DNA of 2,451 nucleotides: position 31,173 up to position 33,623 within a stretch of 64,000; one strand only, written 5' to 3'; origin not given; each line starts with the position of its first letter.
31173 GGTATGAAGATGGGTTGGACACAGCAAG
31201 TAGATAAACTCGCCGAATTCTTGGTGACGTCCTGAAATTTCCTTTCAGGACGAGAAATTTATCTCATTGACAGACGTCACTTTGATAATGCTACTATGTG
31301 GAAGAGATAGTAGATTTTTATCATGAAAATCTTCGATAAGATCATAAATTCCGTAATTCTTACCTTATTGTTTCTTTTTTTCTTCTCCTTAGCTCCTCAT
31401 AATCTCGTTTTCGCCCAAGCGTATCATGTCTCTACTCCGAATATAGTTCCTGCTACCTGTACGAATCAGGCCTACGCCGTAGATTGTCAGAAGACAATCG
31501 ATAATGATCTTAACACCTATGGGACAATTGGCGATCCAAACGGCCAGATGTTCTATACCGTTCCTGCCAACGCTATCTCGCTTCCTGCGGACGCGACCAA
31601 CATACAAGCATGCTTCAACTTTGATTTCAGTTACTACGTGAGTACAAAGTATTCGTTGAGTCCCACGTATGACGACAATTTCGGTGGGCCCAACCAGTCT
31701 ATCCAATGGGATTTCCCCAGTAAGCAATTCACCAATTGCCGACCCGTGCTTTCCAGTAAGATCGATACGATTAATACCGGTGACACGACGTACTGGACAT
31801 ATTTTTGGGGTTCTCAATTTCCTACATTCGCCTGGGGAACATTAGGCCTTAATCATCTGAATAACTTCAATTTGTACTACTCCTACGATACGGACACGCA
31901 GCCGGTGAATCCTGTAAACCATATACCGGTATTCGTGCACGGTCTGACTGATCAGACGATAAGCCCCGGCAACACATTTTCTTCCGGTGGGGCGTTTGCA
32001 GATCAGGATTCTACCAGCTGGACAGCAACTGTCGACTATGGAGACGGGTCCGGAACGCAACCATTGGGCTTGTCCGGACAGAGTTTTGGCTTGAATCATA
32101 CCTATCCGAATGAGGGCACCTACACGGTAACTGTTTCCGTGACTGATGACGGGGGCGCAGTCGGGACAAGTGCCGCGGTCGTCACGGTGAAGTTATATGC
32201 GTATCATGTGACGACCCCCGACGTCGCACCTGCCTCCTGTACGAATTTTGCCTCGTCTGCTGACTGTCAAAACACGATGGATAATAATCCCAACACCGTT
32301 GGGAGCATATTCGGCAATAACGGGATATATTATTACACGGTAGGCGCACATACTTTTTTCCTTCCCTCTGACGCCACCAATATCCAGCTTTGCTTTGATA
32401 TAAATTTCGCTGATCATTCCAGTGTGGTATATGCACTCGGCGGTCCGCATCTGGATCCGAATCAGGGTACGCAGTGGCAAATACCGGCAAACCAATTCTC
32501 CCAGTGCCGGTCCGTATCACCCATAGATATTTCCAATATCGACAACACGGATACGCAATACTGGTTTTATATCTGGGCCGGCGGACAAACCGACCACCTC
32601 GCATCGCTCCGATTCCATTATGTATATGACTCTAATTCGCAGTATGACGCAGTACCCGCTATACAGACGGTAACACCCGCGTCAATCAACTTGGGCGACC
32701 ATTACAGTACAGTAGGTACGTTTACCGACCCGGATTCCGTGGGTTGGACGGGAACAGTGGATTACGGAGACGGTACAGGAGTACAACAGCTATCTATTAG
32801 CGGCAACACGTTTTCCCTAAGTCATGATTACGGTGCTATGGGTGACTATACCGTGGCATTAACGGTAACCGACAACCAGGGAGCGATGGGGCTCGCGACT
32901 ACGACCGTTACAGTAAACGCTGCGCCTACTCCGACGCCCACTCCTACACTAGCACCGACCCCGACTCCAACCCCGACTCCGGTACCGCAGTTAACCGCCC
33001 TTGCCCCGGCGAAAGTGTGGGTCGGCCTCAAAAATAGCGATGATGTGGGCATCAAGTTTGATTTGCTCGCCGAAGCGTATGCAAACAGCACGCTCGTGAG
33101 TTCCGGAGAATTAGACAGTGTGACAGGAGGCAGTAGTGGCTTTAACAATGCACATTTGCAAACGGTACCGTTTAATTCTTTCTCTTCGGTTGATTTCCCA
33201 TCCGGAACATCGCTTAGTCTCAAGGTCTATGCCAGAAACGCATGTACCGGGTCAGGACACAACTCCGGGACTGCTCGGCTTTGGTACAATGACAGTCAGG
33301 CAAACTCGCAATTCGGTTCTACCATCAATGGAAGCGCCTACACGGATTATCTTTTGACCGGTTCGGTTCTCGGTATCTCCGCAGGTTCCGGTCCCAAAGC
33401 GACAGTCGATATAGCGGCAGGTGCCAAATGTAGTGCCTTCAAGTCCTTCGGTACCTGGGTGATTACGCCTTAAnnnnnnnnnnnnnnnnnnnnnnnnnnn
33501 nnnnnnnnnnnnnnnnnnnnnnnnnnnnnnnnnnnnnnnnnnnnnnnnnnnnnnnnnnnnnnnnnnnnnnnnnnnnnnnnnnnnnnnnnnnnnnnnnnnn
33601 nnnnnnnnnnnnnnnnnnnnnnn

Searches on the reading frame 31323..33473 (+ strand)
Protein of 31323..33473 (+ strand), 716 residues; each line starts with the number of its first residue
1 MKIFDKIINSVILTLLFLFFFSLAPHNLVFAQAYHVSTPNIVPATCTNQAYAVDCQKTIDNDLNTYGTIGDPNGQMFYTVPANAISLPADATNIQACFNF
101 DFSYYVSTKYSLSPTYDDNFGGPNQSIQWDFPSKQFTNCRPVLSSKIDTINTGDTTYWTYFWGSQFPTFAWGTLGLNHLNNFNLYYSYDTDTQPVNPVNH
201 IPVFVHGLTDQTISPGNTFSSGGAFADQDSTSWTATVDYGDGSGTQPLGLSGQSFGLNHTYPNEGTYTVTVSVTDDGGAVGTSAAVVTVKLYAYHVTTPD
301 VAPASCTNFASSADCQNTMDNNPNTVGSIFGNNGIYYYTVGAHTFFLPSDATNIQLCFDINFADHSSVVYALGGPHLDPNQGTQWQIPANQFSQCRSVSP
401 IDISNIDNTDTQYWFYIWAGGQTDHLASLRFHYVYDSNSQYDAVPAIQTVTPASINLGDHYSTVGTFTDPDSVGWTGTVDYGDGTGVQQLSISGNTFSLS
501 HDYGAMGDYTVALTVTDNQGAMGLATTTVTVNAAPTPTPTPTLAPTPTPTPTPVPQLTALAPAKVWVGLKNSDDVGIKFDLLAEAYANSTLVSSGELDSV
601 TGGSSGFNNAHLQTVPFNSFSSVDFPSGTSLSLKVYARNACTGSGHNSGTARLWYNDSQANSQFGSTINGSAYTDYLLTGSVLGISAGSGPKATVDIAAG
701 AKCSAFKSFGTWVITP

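Call 3: search_protein_families(library=pfam, proteins=[window:31323-33473:+], max_evalue=0.1)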
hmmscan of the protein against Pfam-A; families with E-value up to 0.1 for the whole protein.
window:31323-33473:+ (716 aa): 5 families
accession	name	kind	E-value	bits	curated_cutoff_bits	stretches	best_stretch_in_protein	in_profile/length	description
PF18911.6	PKD_4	-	4.3e-18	65.6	27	2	199-289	1-85/85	PKD domain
PF00801.26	PKD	-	1.9e-08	34.6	23.5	2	227-286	25-78/80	PKD domain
PF22352.2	K319L-like_PKD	-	2.7e-06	27.7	27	2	495-531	50-84/84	K319L-like, PKD domain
PF18981.6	InlK_D3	-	0.0059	17.1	25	0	502-531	45-73/75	Internalin K domain (D3/D4)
PF19077.6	Big_13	-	0.021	15.8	27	0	259-288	69-99/102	Bacterial Ig-like domain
